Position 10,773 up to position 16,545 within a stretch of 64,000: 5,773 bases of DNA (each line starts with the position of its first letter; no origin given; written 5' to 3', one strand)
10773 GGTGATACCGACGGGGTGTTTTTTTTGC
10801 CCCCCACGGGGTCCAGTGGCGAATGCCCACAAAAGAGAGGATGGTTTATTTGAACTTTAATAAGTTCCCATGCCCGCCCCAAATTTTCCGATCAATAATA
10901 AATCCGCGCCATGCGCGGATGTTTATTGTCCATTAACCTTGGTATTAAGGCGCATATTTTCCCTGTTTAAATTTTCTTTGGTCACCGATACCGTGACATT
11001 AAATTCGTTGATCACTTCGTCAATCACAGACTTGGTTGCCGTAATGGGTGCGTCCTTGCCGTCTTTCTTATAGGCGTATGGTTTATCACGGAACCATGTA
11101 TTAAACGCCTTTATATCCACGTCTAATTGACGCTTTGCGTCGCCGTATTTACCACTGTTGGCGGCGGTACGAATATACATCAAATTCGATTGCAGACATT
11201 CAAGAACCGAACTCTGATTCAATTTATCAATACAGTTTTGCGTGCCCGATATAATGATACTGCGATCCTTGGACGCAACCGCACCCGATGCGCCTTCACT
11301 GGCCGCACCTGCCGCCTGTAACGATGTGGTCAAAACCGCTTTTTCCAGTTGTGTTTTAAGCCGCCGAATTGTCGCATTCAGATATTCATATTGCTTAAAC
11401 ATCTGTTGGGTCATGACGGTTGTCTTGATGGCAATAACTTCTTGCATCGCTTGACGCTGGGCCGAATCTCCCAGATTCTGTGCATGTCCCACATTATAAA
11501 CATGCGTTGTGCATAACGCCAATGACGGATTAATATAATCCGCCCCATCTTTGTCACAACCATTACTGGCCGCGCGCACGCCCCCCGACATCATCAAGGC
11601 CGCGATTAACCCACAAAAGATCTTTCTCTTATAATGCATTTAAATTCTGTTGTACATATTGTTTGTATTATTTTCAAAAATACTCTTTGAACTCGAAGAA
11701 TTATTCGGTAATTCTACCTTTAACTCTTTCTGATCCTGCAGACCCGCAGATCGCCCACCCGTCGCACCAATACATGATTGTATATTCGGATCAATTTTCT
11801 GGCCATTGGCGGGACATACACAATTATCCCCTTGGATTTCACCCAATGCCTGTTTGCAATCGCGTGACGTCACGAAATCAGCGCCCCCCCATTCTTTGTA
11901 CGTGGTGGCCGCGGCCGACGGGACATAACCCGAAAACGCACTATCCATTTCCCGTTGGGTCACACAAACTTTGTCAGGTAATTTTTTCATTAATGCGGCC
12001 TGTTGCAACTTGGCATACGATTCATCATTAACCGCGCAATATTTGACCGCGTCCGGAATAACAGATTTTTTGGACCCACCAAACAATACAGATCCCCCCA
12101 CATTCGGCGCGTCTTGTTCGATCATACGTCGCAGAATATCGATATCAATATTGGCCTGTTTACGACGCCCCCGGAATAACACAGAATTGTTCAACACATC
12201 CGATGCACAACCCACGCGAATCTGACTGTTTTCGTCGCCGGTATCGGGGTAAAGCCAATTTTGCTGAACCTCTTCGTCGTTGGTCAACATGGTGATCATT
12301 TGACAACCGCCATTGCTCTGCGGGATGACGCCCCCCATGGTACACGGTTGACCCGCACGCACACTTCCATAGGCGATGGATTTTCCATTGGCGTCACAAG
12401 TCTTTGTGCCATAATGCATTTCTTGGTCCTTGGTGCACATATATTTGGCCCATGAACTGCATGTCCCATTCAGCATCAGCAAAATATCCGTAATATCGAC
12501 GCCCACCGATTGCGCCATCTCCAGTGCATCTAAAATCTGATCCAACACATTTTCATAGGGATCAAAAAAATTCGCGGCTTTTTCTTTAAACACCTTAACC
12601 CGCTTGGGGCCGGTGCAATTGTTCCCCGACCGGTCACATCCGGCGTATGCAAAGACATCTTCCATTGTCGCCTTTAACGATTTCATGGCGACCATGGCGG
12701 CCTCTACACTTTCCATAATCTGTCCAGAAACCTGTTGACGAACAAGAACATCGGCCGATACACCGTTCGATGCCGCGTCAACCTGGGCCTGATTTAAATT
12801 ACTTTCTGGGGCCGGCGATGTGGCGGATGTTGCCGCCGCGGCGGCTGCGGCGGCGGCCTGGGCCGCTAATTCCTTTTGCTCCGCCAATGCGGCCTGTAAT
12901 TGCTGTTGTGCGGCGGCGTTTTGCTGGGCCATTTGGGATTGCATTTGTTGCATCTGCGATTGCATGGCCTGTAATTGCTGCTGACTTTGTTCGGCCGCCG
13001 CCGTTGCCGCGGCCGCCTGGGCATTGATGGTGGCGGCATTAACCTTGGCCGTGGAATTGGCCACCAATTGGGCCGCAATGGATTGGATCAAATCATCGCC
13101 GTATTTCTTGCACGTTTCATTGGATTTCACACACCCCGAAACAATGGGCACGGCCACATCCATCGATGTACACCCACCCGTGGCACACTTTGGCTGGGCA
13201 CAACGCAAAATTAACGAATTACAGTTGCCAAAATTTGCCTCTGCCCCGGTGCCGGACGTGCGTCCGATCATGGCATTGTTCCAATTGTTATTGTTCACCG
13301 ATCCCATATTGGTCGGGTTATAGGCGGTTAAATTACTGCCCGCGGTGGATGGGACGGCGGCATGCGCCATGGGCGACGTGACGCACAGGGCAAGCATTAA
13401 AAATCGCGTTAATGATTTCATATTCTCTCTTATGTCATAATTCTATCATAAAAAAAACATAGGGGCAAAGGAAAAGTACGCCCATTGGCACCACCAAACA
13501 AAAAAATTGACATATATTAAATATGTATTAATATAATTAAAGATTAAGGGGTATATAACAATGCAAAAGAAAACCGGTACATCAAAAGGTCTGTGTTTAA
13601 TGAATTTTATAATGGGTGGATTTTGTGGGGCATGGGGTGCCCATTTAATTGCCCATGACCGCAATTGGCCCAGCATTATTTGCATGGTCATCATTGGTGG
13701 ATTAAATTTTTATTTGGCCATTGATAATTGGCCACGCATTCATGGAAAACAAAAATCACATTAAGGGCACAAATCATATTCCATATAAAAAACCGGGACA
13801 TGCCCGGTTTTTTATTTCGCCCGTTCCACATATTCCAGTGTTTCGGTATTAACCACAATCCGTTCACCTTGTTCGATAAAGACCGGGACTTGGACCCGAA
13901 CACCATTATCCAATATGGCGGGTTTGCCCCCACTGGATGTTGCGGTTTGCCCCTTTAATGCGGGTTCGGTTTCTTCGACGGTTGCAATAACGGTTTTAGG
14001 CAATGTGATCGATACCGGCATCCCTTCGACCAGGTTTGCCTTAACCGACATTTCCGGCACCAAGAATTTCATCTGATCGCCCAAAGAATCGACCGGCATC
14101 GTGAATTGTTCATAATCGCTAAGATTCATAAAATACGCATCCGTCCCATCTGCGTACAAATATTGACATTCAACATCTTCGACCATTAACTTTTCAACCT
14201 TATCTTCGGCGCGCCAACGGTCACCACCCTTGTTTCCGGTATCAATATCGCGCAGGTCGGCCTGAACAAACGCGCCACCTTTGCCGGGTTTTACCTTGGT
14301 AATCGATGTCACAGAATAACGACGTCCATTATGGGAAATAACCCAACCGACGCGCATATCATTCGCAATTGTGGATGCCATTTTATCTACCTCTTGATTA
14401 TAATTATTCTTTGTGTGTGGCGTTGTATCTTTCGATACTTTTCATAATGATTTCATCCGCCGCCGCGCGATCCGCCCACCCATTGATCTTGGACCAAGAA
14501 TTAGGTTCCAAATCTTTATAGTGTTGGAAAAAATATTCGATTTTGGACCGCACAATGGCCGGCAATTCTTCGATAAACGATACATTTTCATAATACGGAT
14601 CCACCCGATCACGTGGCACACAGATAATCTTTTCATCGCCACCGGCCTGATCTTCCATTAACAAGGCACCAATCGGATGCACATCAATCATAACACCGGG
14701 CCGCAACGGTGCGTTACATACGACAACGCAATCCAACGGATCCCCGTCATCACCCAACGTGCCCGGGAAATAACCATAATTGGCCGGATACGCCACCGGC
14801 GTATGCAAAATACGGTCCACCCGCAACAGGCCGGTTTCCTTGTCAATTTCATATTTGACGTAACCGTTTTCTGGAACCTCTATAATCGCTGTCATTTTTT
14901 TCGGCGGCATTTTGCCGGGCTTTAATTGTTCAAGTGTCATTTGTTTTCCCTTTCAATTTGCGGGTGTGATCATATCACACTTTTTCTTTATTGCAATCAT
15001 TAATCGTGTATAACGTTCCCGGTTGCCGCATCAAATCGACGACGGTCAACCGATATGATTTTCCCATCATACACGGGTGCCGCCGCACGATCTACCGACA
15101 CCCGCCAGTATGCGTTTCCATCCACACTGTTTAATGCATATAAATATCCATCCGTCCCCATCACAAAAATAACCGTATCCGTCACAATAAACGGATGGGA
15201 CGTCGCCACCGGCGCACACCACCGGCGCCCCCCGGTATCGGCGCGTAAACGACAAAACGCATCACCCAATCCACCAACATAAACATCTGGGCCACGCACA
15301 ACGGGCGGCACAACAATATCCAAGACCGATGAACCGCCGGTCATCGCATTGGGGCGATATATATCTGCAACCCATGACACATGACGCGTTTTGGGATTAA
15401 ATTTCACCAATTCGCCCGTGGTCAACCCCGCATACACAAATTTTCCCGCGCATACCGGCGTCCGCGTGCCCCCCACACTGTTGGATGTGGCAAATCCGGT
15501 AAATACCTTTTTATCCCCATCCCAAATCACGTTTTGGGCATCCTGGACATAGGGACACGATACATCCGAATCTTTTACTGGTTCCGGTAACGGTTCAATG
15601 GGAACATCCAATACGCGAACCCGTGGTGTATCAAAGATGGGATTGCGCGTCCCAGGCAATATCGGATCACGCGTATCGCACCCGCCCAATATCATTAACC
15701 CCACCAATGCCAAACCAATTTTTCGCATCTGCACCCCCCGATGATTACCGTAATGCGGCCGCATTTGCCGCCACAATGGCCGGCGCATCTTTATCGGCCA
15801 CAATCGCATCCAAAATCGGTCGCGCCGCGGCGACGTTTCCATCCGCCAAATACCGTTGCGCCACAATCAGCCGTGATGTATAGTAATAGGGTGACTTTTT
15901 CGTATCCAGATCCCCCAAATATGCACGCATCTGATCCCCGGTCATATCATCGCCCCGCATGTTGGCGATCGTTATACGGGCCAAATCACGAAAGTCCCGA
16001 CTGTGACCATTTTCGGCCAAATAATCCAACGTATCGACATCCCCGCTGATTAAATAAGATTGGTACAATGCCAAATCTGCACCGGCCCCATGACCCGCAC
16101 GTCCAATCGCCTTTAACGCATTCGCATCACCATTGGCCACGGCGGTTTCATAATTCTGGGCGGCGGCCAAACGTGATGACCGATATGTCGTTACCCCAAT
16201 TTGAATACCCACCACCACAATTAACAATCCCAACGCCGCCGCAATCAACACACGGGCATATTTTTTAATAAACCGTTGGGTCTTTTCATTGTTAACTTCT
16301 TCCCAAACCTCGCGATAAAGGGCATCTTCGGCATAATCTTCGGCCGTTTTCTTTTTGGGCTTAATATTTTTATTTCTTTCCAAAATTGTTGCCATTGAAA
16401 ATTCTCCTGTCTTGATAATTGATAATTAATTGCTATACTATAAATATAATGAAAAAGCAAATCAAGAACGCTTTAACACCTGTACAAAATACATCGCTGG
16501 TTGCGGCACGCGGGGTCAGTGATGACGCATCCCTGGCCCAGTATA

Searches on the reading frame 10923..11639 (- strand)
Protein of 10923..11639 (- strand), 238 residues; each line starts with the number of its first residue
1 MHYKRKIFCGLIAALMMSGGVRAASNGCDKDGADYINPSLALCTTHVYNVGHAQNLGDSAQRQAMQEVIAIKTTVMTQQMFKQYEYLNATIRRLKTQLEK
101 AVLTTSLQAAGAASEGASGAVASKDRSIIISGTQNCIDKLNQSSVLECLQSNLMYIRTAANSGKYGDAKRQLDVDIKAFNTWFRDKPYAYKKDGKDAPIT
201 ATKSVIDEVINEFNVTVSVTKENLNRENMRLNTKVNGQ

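Call 17: search_protein_families(library=pfam, proteins=[window:10923-11639:-], max_evalue=0.01)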
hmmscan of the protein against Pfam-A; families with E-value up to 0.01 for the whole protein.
window:10923-11639:- (238 aa): 1 family
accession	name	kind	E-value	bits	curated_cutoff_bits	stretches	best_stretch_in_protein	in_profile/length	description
PF01288.25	HPPK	-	0.0082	17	25.7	0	61-112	19-71/116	7,8-dihydro-6-hydroxymethylpterin-pyrophosphokinase (HPPK)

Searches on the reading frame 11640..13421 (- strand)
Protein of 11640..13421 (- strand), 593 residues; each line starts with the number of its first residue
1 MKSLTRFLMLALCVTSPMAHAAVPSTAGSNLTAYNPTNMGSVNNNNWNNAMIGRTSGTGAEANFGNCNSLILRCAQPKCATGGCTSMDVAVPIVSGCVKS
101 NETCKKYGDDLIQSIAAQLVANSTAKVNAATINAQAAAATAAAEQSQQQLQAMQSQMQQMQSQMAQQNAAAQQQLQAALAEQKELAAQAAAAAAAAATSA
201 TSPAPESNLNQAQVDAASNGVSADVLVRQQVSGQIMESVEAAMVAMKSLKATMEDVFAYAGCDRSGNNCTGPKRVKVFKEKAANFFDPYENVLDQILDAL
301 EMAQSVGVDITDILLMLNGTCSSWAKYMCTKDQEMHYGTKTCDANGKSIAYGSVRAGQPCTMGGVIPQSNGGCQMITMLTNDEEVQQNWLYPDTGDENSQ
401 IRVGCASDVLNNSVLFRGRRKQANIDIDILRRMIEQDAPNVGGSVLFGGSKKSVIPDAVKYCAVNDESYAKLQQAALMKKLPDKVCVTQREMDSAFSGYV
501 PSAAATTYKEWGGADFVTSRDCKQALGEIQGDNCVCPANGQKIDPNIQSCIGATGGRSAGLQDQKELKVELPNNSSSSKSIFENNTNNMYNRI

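Call 16: search_protein_families(library=pfam, proteins=[window:11640-13421:-], max_evalue=0.001)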
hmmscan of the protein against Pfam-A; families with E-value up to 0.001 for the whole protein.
window:11640-13421:- (593 aa): 1 family
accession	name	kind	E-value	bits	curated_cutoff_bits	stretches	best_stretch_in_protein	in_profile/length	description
PF03153.18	TFIIA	-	6.1e-06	26.9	36.2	1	103-239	146-285/415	Transcription factor IIA, alpha/beta subunit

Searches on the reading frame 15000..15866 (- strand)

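Call 18: search_protein_families(library=pfam, proteins=[window:15000-15866:-], max_evalue=0.01)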
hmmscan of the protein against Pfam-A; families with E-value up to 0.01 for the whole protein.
window:15000-15866:- (288 aa): 2 families
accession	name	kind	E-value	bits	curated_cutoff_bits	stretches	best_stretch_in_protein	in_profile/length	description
PF13360.13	PQQ_2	-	7.8e-14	52.3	27.6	1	130-255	107-232/233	Outer membrane protein assembly factor BamB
PF13570.13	Beta-prop_ACSF4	-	0.00033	20.6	133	0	193-260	62-133/329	Beta-alanine-activating enzyme, beta-propeller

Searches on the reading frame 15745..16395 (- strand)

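Call 18: search_protein_families(library=pfam, proteins=[window:15745-16395:-], max_evalue=0.01)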
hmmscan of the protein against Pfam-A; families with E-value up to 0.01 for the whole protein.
window:15745-16395:- (216 aa): 2 families
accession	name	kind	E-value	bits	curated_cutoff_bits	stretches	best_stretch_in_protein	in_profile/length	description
PF09976.15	TPR_21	-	0.00083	19.6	25.5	0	41-98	2-59/193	Tetratricopeptide repeat-like domain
PF10858.15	DUF2659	-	0.0013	18.9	27.7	0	141-215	138-212/216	Protein of unknown function (DUF2659)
